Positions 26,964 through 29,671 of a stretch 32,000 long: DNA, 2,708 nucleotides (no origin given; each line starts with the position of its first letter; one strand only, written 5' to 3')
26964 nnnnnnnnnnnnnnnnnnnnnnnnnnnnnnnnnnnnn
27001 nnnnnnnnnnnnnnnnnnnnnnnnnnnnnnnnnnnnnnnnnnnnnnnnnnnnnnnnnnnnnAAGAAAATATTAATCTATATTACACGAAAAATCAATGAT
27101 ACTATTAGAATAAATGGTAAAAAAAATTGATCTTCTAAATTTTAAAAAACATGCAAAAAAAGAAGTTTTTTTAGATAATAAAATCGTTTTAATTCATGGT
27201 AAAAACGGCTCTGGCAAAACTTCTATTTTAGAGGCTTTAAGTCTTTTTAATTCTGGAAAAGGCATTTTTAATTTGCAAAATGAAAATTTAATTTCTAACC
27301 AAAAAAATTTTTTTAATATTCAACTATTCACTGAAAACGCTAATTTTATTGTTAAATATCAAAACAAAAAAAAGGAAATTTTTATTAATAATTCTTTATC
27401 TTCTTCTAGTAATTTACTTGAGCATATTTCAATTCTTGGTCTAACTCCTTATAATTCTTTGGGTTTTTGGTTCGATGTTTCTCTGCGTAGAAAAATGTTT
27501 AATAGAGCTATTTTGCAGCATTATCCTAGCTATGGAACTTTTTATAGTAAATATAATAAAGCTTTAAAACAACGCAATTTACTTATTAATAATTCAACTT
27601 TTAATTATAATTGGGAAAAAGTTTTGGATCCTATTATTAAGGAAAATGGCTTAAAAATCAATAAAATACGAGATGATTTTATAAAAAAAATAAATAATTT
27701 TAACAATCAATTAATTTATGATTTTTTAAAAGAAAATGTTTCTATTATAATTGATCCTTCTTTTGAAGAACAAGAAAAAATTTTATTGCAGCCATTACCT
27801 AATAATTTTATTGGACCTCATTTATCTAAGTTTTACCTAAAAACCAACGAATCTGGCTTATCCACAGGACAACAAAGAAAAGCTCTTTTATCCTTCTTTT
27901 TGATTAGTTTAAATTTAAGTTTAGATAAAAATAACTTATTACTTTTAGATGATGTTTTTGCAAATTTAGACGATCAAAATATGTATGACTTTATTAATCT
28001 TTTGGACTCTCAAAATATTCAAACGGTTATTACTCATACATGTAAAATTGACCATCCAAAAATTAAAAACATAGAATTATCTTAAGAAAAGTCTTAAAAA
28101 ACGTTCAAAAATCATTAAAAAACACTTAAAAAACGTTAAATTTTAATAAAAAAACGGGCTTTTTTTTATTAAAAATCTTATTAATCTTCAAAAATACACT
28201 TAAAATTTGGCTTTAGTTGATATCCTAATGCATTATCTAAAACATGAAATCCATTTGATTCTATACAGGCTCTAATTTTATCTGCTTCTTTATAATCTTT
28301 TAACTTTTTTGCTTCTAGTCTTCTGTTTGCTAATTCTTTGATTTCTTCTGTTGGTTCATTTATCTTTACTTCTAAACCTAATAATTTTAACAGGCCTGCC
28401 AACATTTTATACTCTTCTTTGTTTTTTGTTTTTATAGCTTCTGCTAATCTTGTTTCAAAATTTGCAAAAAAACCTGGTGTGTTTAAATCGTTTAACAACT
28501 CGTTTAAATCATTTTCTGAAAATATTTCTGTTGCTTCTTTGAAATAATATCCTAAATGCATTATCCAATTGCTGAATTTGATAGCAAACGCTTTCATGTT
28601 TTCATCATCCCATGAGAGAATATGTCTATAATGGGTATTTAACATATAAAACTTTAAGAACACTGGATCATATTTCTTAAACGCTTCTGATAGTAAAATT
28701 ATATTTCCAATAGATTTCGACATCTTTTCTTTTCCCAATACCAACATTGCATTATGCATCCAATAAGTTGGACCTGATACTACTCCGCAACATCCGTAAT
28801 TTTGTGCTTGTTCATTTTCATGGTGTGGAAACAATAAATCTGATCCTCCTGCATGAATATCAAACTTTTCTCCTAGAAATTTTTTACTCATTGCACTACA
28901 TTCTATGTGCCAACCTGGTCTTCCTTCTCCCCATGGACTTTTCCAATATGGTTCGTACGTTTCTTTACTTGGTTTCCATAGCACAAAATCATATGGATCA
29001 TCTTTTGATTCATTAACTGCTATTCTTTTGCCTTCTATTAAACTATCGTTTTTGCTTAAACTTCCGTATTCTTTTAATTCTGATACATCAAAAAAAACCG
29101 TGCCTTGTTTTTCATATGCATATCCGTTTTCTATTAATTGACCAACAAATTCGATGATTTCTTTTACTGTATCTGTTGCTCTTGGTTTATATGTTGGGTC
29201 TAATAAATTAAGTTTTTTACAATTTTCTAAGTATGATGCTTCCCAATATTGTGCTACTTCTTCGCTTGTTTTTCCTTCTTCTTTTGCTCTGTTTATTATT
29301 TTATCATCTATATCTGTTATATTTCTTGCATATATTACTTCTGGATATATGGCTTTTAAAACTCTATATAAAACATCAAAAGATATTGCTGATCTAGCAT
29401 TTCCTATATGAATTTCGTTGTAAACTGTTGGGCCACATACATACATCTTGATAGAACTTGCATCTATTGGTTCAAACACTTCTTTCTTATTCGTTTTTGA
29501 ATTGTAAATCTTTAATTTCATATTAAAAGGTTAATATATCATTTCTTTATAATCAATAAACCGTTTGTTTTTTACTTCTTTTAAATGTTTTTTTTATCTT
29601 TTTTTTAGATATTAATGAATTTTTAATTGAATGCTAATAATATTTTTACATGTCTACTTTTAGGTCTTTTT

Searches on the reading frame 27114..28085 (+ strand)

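Call 3: search_protein_families(library=pfam, proteins=[window:27114-28085:+], max_evalue=1)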
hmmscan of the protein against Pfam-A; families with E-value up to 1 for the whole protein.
window:27114-28085:+ (323 aa): 18 families
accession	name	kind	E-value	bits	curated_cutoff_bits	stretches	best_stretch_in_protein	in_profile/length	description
PF02463.25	SMC_N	-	4.9e-16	59.3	40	1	1-307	1-195/220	RecF/RecN/SMC N terminal domain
PF13175.12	AAA_15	-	2.2e-10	41.1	32.1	2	1-128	1-92/374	AAA ATPase domain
PF13476.12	AAA_23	-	3.2e-07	31.6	27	1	4-199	1-131/201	AAA domain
PF13304.12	AAA_21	-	4.3e-07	30.7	27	1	27-307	4-296/304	AAA domain, putative AbiEii toxin, Type IV TA system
PF00005.33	ABC_tran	-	1.8e-06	29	25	1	22-67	11-57/137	ABC transporter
PF13555.12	AAA_29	-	4.1e-05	23.7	27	1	3-44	2-44/61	P-loop containing region of AAA domain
PF13558.12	SbcC_Walker_B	-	0.0016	19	27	1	242-298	26-89/90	SbcC/RAD50-like, Walker B motif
PF20720.3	nSTAND3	-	0.0023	18.1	27.2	1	16-50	11-45/155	Novel STAND NTPase 3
PF13401.12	AAA_22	-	0.0038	18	27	1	22-46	5-29/130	AAA domain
PF13166.12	AAA_13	-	0.0078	15.4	36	1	22-81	16-73/713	AAA domain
PF13191.12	AAA_16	-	0.012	16.6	32.6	1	23-44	25-47/167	AAA ATPase domain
PF00931.28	NB-ARC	-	0.014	15.1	23.5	1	21-41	17-37/248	NB-ARC domain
PF16239.10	DUF4898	-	0.032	14.7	25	1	43-100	5-64/82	Domain of unknown function (DUF4898)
PF13514.12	AAA_27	-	0.046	13.7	22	1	4-43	5-47/206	AAA domain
PF00436.31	SSB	-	0.059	13.9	26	1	61-98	44-81/104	Single-strand binding protein family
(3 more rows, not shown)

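Call 10: search_protein_families(library=ncbifam, proteins=[window:27114-28085:+], max_evalue=0.1)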
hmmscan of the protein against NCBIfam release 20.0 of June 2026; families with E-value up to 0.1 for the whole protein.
window:27114-28085:+ (323 aa): 48 families (the best 25 are shown)
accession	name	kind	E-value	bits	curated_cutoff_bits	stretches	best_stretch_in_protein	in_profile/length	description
TIGR00611.2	recf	equivalog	1.6e-47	162.3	172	1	2-309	1-339/339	DNA replication/repair protein RecF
NF010680.0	PRK14079.1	equivalog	4.6e-11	42.3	386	1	6-196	7-198/349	recombination protein F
NF010061.0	PRK13538.1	equivalog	5.1e-09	35.9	195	2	23-76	32-86/211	cytochrome c biogenesis heme-transporting ATPase CcmA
NF003034.1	PRK03918.1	equivalog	8e-08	30.7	700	1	2-77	3-81/878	DNA double-strand break repair ATPase Rad50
NF041760.1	PtuA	equivalog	1.6e-07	30.6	500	1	2-44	52-94/524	retron Ec78 anti-phage system effector ATPase PtuA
NF041035.1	Rad50_Halo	equivalog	1.7e-07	30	1000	1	2-71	3-72/883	DNA double-strand break repair ATPase Rad50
NF002572.0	PRK02224.1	equivalog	2.4e-07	29.4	1087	1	2-72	3-73/888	DNA double-strand break repair ATPase Rad50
TIGR01189.1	ccmA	equivalog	7.8e-07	28.9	131.6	1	23-64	27-69/198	heme ABC exporter ATP-binding protein CcmA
NF002244.0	PRK01156.1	equivalog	3e-06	25.6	847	1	2-70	3-70/895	DNA double-strand break repair ATPase Rad50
TIGR02857.1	CydD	equivalog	1e-05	24.8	435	1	22-65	348-392/529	thiol reductant ABC exporter subunit CydD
NF008379.0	PRK11174.1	equivalog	2.2e-05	23.3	684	1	22-69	376-423/588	heme ABC transporter permease/ATP-binding protein CydD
NF010068.0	PRK13548.1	equivalog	4.6e-05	22.6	261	1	22-60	31-70/261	heme ABC transporter ATP-binding protein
TIGR04521.1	ECF_ATPase_2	equivalog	4.9e-05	22.5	330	1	21-82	30-92/279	energy-coupling factor transporter ATPase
NF041034.1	Rad50_Sulf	equivalog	5.6e-05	21.2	1000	1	2-78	3-78/872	DNA double-strand break repair ATPase Rad50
NF053563.1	Rkd4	equivalog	5.9e-05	21.4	860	1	2-42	3-43/747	arcadin-4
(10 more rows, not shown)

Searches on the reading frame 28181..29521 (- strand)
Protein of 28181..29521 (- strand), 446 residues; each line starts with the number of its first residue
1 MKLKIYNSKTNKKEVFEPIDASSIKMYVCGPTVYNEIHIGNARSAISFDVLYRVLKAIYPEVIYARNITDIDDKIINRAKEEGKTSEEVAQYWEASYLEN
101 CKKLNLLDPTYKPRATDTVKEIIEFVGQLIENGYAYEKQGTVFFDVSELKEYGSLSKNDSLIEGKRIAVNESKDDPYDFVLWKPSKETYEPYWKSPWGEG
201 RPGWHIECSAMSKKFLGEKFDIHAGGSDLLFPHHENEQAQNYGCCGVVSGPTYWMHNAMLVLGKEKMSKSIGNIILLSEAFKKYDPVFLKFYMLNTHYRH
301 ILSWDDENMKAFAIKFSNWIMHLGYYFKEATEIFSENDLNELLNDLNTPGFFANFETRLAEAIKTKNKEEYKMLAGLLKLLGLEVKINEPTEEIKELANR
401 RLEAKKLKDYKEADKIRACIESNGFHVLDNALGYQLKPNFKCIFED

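Call 54: find_homologous_proteins(query=window:28181-29521:-, max_evalue=1e-30)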
Query window:28181-29521:- (446 aa): 8000 proteins with E <= 1e-30 among 8000 candidates; the best 120 are listed.
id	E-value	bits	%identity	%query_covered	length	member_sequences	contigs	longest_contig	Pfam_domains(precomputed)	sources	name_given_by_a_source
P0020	0.0e+0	1029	100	100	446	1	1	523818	PF09334.18,PF01406.26,PF01921.25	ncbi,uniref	ncbi:cysteine--tRNA ligase [Alphaproteobacteria bacterium endosymbiont of Tiliacea citrago]|uniref:c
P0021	5.3e-215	733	72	100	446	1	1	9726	PF09334.18,PF01406.26,PF01921.25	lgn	-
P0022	3.2e-203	694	65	100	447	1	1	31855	PF09334.18,PF01406.26,PF01921.25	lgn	-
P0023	2.2e-202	691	67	100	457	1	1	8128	PF09334.18,PF01406.26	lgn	-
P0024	5.4e-194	663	64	100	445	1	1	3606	PF09334.18,PF01406.26,PF01921.25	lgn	-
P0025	3.7e-186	637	63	100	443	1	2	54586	PF09334.18,PF01406.26,PF01921.25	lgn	-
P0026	5.1e-180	617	63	99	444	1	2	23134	PF09334.18,PF01406.26,PF01921.25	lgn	-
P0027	4.7e-171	588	60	98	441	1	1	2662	PF09334.18,PF01406.26,PF01921.25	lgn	-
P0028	1.3e-167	576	56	100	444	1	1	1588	PF09334.18,PF01406.26,PF01921.25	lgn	-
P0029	7.8e-161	554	56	98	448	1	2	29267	PF09334.18,PF01406.26,PF01921.25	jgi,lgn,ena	-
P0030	3.9e-160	552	56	98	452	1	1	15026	PF09334.18,PF01406.26,PF01921.25,PF00133.29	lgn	-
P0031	1.3e-159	550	57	98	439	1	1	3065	PF09334.18,PF01406.26,PF01921.25,PF00133.29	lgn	-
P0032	5.6e-156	538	56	96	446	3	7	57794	PF09334.18,PF01406.26,PF01921.25,PF00133.29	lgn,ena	-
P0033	6.1e-155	535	56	96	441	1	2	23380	PF09334.18,PF01406.26,PF01921.25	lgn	-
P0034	8.4e-155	534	54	98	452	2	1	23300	PF09334.18,PF01406.26,PF01921.25,PF00133.29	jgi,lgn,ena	-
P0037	3.3e-151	522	55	96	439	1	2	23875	PF09334.18,PF01406.26,PF23493.2,PF01921.25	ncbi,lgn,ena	-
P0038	2.1e-148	513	53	98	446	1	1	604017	PF09334.18,PF01406.26,PF01921.25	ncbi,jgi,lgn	-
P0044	2.2e-139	483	49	98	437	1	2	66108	PF09334.18,PF01406.26,PF01921.25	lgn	-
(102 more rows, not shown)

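Call 55: list_cluster_members(proteins=[P0038, P0037, P0029, P0034, P0044])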
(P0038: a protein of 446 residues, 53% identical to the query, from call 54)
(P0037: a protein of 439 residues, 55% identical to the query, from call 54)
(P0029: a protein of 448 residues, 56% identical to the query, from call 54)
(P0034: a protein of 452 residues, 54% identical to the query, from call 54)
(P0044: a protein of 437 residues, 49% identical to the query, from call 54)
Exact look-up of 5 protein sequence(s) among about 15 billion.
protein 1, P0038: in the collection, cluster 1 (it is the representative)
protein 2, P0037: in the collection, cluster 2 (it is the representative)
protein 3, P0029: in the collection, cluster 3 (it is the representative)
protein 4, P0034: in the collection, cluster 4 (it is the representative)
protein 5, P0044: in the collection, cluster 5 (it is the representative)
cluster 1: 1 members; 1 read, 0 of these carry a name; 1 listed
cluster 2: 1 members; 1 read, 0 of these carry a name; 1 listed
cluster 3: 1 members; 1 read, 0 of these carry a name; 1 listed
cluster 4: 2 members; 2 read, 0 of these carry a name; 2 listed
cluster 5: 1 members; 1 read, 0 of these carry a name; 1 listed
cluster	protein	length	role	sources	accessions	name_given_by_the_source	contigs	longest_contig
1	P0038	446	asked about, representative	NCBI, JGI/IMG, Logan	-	-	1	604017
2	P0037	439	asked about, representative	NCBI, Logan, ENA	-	-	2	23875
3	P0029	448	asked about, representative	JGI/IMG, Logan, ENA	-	-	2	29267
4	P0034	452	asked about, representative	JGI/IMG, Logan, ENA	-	-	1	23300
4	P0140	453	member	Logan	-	-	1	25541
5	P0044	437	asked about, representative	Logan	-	-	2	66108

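Call 61: find_encoding_contigs(protein=P0038, flank=10000, max_places=2)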
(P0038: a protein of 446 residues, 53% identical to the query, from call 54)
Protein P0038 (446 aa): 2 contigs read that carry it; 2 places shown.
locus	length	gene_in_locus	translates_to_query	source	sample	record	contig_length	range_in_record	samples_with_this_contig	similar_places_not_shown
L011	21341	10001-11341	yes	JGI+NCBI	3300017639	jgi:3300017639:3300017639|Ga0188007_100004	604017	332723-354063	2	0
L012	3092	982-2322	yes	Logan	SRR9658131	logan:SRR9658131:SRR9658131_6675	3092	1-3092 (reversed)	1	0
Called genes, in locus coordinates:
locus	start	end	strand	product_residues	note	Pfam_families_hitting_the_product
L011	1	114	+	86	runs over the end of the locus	PF03083:MtN3_slv, PF04193:PQ-loop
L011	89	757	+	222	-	PF04263:TPK_catalytic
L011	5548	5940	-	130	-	PF00383:dCMP_cyt_deam_1, PF14437:MafB19-deam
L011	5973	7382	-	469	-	PF00772:DnaB, PF03796:DnaB_C, PF06745:ATPase (weak), PF13481:AAA_25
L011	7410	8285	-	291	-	PF06996:T6SS_TssG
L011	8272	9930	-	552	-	PF05947:T6SS_TssF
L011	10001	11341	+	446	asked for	PF01406:tRNA-synt_1e, PF01921:tRNA-synt_1f (faint), PF09334:tRNA-synt_1g (faint)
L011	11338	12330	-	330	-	PF02463:SMC_N, PF13175:AAA_15 (weak), PF13304:AAA_21 (faint)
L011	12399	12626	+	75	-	PF00584:SecE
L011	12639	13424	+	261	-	-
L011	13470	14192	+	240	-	PF01381:HTH_3, PF12844:HTH_19, PF13443:HTH_26, PF13560:HTH_31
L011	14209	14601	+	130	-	PF00702:Hydrolase (weak), PF13419:HAD_2 (weak), PF13242:Hydrolase_like (weak)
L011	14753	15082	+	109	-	PF00338:Ribosomal_S10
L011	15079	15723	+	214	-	PF00297:Ribosomal_L3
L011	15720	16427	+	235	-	PF00573:Ribosomal_L4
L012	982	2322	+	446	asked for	PF01406:tRNA-synt_1e, PF01921:tRNA-synt_1f (faint), PF09334:tRNA-synt_1g (faint)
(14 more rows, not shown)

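Call 81: find_encoding_contigs(protein=P0021, flank=10000, max_places=2)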
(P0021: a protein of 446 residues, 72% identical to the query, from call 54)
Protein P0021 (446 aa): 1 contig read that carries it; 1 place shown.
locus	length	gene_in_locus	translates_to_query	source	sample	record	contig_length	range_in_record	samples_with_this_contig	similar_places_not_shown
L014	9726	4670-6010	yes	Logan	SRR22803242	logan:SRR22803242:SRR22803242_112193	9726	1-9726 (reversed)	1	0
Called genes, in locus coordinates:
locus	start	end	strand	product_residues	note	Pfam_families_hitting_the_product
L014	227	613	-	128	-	PF00383:dCMP_cyt_deam_1, PF14437:MafB19-deam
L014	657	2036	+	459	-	PF00772:DnaB, PF13481:AAA_25, PF03796:DnaB_C, PF06745:ATPase (weak)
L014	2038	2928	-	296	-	PF06996:T6SS_TssG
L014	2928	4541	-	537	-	PF05947:T6SS_TssF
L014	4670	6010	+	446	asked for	PF01921:tRNA-synt_1f (faint), PF01406:tRNA-synt_1e, PF09334:tRNA-synt_1g (weak)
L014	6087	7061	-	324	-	PF02463:SMC_N, PF13166:AAA_13 (faint), PF13175:AAA_15, PF13476:AAA_23, PF13304:AAA_21 (weak)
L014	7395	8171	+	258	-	-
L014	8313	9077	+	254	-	PF13560:HTH_31 (weak), PF01381:HTH_3, PF13443:HTH_26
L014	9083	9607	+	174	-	PF00702:Hydrolase (faint), PF13419:HAD_2 (weak)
